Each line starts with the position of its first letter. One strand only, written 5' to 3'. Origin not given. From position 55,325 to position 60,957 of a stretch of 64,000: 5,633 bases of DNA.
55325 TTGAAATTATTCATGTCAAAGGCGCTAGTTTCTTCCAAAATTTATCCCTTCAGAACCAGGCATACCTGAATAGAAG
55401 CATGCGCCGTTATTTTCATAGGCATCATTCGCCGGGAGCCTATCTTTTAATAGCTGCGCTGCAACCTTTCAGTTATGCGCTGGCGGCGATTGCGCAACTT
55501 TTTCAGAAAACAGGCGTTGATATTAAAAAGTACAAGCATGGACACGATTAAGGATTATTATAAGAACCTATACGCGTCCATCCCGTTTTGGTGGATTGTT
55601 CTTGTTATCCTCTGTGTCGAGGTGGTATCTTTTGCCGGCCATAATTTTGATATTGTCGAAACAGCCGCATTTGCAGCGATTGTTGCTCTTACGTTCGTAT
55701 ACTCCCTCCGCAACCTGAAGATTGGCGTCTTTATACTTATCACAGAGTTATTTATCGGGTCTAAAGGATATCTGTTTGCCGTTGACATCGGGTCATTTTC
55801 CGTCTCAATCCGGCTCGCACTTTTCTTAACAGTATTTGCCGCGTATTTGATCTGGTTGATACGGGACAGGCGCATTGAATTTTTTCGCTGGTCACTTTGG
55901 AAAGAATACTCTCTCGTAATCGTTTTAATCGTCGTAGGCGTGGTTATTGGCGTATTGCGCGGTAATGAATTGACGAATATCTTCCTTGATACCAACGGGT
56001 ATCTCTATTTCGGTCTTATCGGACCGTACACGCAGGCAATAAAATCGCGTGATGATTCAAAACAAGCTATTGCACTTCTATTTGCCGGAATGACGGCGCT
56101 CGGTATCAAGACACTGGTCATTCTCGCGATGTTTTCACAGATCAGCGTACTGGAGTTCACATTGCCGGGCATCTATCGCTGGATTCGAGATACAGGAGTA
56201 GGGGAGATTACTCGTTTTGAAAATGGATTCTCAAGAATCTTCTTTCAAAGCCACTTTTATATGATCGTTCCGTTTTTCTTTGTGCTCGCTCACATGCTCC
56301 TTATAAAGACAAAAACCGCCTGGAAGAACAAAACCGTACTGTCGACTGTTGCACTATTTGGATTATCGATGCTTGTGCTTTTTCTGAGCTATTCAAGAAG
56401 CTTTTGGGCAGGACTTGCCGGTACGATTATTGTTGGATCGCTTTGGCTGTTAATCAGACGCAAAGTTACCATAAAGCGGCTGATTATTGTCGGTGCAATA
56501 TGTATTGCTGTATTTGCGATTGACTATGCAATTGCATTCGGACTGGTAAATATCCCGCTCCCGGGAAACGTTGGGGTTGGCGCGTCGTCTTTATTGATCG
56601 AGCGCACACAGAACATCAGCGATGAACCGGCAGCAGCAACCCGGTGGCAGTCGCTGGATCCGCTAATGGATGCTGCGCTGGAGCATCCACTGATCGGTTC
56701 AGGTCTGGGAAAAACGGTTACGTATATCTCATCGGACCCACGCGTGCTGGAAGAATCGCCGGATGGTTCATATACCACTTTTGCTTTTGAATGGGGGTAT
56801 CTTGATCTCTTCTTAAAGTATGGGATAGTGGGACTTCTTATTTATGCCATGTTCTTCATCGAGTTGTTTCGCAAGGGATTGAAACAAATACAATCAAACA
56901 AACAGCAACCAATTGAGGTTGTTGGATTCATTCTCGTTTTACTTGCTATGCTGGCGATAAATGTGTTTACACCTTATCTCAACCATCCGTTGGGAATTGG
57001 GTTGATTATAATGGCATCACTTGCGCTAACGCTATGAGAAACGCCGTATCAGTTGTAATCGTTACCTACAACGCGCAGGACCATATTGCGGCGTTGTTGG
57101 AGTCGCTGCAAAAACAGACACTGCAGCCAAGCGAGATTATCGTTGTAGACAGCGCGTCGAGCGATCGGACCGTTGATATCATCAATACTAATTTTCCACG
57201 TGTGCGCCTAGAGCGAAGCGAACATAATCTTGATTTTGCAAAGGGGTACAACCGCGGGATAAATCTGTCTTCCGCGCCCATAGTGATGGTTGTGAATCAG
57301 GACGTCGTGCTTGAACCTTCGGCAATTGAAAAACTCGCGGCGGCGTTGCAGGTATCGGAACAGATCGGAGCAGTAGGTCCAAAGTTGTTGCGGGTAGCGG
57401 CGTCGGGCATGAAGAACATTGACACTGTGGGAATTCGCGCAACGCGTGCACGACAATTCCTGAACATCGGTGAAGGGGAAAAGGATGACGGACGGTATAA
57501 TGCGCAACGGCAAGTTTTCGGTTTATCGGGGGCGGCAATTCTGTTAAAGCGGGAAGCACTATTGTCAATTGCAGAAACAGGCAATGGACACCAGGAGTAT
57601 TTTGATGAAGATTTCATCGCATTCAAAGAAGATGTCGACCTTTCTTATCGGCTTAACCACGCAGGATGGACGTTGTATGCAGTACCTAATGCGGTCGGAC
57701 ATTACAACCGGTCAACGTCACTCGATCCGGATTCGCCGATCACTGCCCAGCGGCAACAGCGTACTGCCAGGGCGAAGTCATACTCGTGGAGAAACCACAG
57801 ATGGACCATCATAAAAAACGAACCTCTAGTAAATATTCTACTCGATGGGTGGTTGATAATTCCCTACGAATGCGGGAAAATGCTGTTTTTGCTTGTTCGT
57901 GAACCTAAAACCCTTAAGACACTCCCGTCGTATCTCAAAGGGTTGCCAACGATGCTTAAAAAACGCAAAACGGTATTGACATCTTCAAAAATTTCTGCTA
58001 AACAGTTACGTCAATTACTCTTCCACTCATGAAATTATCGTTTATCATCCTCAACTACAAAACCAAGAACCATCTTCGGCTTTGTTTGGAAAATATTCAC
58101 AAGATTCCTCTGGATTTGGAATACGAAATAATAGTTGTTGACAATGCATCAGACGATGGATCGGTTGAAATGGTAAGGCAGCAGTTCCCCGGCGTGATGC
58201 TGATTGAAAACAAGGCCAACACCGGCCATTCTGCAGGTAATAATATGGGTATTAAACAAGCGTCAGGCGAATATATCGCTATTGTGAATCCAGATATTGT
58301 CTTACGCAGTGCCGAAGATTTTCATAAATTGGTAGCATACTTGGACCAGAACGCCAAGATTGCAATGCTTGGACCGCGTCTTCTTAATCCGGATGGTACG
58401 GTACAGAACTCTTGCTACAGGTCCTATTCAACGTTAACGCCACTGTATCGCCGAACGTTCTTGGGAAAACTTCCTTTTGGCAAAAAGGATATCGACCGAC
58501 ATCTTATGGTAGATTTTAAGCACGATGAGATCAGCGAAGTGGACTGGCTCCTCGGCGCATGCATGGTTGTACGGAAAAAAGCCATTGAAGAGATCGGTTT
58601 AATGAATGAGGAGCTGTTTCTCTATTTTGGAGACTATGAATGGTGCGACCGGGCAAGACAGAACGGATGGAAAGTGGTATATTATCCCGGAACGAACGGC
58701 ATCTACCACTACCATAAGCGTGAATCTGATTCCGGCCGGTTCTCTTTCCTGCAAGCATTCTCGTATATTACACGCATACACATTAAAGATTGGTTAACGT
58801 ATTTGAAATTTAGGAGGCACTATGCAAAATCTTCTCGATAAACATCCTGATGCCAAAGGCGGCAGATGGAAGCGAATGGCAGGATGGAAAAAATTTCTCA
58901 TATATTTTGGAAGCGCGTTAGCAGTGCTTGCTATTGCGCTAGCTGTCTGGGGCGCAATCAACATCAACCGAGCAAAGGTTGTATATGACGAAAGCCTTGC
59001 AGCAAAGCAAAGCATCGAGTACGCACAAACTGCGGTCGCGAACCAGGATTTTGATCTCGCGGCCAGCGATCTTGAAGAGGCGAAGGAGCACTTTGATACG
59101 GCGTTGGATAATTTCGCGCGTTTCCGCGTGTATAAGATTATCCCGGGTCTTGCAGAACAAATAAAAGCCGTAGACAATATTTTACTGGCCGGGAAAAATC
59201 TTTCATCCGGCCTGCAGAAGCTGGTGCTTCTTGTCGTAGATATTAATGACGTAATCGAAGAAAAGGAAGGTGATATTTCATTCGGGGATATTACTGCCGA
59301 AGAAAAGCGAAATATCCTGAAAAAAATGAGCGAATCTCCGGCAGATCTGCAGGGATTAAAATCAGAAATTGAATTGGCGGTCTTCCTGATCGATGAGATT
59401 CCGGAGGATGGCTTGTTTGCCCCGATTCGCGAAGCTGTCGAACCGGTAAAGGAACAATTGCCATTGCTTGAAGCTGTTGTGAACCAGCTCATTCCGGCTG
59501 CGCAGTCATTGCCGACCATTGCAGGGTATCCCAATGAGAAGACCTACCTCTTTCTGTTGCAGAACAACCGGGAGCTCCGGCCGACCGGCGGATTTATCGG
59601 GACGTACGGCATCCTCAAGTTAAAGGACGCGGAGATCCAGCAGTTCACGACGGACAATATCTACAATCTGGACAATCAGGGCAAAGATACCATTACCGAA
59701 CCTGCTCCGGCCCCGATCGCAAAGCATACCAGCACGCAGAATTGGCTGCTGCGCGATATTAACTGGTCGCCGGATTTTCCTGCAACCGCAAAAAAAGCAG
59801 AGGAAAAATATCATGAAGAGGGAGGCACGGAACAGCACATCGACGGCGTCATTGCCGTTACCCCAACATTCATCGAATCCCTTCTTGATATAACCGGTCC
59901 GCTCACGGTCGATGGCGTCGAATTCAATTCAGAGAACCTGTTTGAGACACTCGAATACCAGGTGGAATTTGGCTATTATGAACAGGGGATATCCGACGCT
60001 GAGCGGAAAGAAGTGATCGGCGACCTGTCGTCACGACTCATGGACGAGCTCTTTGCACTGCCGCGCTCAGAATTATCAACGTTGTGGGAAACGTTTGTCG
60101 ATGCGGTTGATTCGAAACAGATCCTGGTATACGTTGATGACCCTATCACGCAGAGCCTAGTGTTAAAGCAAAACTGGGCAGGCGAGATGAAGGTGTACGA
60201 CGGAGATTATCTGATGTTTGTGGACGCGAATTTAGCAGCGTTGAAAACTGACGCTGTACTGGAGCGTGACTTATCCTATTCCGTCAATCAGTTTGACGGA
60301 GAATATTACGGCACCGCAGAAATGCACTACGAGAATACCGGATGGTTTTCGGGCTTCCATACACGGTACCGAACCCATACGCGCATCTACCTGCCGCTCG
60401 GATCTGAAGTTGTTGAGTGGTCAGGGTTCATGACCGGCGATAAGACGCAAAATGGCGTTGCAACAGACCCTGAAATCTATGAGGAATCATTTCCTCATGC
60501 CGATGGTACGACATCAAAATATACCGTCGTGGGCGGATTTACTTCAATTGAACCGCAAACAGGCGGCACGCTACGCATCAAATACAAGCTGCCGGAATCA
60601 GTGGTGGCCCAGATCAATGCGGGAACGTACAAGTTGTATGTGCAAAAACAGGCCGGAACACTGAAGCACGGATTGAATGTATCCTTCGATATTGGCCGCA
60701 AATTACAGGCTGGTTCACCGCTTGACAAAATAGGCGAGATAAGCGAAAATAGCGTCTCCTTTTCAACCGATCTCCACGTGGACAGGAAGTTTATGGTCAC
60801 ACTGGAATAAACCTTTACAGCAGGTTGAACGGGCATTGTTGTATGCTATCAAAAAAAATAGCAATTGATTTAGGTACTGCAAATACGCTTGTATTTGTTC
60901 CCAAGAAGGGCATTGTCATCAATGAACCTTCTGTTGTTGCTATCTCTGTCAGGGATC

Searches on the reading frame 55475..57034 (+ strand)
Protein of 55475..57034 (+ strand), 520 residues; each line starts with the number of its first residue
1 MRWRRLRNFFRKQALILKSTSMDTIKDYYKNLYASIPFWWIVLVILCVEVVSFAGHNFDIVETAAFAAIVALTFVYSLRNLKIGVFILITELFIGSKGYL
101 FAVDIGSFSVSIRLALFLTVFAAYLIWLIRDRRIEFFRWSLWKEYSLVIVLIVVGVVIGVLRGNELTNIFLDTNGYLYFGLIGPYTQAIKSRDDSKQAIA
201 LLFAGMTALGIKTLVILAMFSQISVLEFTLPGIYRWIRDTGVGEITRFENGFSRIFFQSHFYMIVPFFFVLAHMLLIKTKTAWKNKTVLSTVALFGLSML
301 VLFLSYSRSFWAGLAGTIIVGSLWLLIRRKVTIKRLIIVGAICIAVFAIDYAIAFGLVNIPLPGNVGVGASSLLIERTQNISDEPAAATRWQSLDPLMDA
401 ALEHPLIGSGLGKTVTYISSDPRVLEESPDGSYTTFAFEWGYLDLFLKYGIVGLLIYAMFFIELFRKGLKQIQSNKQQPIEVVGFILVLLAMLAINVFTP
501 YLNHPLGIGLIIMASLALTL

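Call 56: search_protein_families(library=pfam, proteins=[window:55475-57034:+], max_evalue=0.00001)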
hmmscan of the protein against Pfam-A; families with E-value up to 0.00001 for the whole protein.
window:55475-57034:+ (520 aa): 1 family
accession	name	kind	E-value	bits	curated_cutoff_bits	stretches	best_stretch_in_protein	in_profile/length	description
PF04932.20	Wzy_C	-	4.5e-13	49.7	31.7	1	294-457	2-148/149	O-Antigen ligase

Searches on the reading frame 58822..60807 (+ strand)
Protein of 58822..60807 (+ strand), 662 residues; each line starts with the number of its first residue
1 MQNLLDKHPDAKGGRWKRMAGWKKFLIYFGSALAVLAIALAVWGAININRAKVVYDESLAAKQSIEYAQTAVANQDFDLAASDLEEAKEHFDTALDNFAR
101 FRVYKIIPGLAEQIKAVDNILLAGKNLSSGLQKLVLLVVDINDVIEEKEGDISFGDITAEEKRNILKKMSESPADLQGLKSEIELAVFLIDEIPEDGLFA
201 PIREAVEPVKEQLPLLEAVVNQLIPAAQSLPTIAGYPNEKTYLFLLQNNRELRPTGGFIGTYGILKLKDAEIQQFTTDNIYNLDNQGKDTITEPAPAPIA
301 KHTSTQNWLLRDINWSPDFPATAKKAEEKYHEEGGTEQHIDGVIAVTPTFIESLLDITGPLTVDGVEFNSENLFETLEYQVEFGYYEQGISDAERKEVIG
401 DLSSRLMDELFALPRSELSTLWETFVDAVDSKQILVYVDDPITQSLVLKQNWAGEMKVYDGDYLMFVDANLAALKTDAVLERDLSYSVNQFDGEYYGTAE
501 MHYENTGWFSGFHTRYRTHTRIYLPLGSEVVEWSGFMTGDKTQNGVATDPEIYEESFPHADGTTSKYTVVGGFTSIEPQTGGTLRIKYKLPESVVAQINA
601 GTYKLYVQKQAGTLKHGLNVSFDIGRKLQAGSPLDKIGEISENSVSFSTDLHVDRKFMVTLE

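Call 56: search_protein_families(library=pfam, proteins=[window:58822-60807:+], max_evalue=0.00001)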
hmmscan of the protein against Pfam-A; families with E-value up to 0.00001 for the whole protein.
window:58822-60807:+ (662 aa): 1 family
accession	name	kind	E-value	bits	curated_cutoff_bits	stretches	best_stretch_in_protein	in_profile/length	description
PF13196.11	DUF4012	-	1.3e-32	113.7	28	1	239-380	3-142/144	Protein of unknown function (DUF4012)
